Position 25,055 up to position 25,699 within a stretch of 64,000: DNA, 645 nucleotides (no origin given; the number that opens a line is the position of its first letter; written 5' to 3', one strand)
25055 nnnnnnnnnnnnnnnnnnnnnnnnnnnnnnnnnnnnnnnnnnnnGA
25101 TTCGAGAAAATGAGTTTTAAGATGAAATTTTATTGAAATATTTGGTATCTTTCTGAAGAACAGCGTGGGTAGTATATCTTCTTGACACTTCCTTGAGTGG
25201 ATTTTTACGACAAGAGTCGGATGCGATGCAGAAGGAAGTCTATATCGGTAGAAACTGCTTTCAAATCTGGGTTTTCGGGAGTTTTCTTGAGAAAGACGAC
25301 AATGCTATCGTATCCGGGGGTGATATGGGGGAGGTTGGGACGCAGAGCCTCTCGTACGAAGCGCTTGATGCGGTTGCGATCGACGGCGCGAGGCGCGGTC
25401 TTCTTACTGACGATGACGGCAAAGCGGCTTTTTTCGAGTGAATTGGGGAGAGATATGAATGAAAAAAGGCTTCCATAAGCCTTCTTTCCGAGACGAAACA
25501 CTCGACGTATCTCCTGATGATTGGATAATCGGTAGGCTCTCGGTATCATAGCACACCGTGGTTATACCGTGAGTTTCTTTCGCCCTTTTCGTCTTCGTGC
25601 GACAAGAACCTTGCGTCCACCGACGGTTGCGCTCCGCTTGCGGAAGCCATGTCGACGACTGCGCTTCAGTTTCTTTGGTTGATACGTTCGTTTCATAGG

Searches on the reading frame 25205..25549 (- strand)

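Call 11: search_protein_families(library=pfam, proteins=[window:25205-25549:-])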
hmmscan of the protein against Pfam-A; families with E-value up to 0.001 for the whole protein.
window:25205-25549:- (114 aa): 1 family
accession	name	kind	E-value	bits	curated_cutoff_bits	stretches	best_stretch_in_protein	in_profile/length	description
PF00825.24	Ribonuclease_P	-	1.7e-23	83.2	22.3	1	3-110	2-108/109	Ribonuclease P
